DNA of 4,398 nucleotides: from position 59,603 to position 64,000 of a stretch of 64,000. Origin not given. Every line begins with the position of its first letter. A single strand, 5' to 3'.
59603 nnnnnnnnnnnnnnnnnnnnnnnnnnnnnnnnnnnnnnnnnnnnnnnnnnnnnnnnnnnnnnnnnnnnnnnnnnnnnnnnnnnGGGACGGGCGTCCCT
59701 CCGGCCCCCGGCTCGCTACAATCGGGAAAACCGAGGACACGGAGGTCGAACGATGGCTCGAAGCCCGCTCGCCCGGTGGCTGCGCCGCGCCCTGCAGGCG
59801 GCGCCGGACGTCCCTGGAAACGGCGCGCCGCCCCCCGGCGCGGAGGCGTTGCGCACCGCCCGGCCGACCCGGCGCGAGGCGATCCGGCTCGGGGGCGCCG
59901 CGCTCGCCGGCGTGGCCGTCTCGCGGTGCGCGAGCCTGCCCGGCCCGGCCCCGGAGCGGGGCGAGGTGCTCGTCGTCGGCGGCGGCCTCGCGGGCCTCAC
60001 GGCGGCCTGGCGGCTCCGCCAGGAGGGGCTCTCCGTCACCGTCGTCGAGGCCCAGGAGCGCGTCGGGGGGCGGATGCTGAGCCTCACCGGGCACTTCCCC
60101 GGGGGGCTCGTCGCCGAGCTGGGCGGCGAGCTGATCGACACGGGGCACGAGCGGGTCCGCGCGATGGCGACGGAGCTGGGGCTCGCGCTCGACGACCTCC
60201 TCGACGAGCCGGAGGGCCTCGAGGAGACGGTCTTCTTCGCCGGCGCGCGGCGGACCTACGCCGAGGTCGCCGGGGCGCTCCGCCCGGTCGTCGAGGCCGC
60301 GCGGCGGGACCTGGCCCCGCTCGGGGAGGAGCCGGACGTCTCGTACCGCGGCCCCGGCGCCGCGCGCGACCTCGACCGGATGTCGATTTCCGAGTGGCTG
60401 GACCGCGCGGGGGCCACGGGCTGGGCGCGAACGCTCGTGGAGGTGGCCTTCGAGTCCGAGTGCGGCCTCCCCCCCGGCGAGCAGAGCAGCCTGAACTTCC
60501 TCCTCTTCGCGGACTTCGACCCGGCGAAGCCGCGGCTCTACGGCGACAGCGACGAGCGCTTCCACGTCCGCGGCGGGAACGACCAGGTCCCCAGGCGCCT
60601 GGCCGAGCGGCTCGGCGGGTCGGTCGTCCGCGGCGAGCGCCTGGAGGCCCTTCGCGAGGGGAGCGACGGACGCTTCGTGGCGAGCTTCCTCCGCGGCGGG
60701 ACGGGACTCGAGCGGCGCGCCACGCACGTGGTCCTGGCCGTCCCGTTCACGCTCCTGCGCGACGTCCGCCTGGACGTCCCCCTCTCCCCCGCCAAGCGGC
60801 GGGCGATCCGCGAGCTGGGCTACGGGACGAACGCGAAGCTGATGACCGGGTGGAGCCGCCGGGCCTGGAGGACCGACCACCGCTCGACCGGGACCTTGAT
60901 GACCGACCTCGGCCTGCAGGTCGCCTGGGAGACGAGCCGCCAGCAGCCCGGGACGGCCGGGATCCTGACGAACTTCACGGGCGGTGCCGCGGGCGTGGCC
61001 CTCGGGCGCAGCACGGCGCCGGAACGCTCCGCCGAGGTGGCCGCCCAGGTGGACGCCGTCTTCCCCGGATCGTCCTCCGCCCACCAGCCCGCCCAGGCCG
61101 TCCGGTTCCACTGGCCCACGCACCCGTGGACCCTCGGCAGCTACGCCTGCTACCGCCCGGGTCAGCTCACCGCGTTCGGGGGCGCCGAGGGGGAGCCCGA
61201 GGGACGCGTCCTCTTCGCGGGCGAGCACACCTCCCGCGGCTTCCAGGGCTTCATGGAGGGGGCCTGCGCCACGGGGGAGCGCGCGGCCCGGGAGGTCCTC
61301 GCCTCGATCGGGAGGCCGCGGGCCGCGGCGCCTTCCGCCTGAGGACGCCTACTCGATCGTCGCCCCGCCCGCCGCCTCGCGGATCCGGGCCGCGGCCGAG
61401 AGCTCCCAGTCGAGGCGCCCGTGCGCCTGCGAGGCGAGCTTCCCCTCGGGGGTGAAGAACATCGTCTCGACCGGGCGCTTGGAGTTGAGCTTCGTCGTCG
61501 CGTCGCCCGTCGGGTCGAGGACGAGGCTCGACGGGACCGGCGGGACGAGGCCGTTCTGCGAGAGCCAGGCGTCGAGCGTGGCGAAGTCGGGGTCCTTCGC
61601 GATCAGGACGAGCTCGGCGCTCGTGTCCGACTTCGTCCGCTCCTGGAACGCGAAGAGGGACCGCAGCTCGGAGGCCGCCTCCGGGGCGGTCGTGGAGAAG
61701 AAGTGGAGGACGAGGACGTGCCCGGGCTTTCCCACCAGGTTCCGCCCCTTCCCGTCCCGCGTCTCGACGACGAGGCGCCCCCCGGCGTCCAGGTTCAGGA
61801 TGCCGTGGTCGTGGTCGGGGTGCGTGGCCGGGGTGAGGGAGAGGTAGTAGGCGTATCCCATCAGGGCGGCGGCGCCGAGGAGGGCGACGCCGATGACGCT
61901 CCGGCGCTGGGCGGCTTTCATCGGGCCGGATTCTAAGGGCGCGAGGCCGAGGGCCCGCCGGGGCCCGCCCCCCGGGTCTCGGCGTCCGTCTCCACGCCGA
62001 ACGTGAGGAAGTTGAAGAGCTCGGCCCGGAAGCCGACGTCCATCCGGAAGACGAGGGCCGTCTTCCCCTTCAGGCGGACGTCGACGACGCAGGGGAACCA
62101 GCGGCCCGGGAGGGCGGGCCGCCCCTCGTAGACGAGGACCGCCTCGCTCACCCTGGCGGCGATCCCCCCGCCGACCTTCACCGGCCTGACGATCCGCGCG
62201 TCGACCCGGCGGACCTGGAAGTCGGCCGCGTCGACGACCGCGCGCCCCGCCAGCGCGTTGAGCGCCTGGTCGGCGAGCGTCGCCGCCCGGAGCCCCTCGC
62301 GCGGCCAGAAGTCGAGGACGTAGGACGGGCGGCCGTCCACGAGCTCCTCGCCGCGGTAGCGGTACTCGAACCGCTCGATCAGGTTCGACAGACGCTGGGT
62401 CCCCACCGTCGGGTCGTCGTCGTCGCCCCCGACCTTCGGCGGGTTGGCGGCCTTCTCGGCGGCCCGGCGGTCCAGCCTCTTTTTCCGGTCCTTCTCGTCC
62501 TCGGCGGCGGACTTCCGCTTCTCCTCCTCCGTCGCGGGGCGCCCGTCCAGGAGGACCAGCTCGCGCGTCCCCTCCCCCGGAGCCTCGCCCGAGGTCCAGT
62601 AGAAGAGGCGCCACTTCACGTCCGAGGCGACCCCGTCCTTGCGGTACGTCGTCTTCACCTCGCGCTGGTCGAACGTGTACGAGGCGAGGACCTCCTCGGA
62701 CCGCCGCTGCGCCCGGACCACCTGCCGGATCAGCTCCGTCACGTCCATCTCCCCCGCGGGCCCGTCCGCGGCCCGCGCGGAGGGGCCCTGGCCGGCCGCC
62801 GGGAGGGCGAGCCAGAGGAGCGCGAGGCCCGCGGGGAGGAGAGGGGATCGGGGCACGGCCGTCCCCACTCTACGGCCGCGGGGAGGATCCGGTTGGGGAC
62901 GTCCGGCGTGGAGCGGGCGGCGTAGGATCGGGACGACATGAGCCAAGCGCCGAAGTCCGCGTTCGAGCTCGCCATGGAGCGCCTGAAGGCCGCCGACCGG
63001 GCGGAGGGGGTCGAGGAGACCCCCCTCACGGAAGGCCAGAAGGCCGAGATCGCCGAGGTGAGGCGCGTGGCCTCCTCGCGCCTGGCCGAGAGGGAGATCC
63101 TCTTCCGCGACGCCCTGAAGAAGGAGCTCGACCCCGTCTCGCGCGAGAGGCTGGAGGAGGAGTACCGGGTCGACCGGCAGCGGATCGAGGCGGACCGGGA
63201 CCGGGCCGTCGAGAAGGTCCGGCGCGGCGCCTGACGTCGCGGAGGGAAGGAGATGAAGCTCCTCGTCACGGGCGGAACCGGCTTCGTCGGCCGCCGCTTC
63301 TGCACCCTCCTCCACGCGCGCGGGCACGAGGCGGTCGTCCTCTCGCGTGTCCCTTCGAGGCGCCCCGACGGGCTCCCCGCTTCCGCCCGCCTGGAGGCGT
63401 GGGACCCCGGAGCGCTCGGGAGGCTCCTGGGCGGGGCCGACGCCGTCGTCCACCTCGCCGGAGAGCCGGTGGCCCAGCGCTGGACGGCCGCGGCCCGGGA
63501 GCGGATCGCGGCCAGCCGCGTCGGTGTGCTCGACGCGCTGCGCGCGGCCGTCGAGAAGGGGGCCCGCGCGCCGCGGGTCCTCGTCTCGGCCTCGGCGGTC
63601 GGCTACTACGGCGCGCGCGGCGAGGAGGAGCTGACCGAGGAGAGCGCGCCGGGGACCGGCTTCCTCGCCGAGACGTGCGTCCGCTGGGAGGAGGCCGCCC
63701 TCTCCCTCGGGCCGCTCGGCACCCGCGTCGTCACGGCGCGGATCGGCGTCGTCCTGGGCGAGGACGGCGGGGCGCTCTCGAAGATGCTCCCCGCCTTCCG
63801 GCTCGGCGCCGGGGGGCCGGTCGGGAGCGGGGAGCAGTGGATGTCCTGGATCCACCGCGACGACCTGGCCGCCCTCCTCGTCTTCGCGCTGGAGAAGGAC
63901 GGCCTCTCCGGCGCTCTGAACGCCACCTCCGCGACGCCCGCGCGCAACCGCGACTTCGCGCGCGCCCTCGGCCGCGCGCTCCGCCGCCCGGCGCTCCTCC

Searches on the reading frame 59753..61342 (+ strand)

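Call 11: search_protein_families(library=ncbifam, proteins=[window:59753-61342:+], max_evalue=0.00001)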
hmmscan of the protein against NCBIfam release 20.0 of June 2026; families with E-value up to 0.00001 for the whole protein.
window:59753-61342:+ (529 aa): 22 families
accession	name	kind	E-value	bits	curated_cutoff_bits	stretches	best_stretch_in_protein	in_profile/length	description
TIGR03467.1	HpnE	equivalog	1.1e-14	54.6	283.05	1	72-111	1-40/430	hydroxysqualene dehydroxylase HpnE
NF008841.0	PRK11883.1-1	equivalog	5.6e-11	42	517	1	71-164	5-96/453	protoporphyrinogen oxidase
NF005560.0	PRK07233.1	equivalog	1.5e-10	40.5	252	1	72-110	3-41/435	hypothetical protein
TIGR00562.1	proto_IX_ox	equivalog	1.2e-09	37.3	97.85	1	69-145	2-77/470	protoporphyrinogen oxidase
NF009410.0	PRK12771.1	subfamily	2.3e-09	36.4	516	1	60-108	128-177/566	NAD(P)-binding protein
TIGR02734.1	crtI_fam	subfamily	2.1e-08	33.3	238.1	1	72-112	1-41/504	phytoene desaturase family protein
NF005548.0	PRK07208.1-4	equivalog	5.2e-08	31.9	389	1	69-142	3-73/488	hypothetical protein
NF045637.1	carotdesatCrtDProt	equivalog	5.8e-08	31.7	580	1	72-111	1-40/485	1-hydroxycarotenoid 3,4-desaturase CrtD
NF045663.1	diclust_near_Sec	equivalog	1.3e-07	30.1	530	1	68-114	105-152/759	pyridine nucleotide-disulfide oxidoreductase/dicluster-binding protein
NF040770.1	hetero_SS_HdrA2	exception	2.1e-07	29.5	1100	1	70-116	140-186/777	CoB-CoM heterodisulfide reductase HdrA2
NF041087.1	bile_acid_BaiCD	equivalog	2.1e-07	29.4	825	1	68-116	379-426/642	bile acid Fe-S flavoenzyme BaiCD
NF005547.0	PRK07208.1-3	equivalog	2.4e-07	29.8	380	1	71-142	6-74/465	hypothetical protein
TIGR02733.1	desat_CrtD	equivalog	3.1e-07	29.4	549.7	1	71-106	3-38/492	C-3',4' desaturase CrtD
TIGR03997.1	mycofact_OYE_2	equivalog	4.6e-07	28.6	793.15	1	53-175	364-483/645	mycofactocin system FadH/OYE family oxidoreductase 2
NF009454.0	PRK12814.1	equivalog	5.1e-07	28.4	916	1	62-110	185-234/657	putative NADPH-dependent glutamate synthase small subunit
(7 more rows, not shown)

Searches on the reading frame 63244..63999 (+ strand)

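Call 62: search_protein_families(library=pfam, proteins=[window:63244-63999:+], max_evalue=0.001)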
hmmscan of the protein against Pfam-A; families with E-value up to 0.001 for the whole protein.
window:63244-63999:+ (252 aa): 4 families
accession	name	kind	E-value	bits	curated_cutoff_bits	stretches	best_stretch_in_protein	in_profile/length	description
PF01370.27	Epimerase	-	3.9e-24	85.8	20.9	1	7-218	2-227/240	NAD dependent epimerase/dehydratase family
PF16363.11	GDP_Man_Dehyd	-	8.7e-08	32.4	27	1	7-134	1-145/332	GDP-mannose 4,6 dehydratase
PF13460.12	NAD_binding_10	-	2.9e-06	27.7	27.2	1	10-106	1-89/184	NAD(P)H-binding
PF04321.23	RmlD_sub_bind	-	2.6e-05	23.9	27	1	4-181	1-162/287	RmlD substrate binding domain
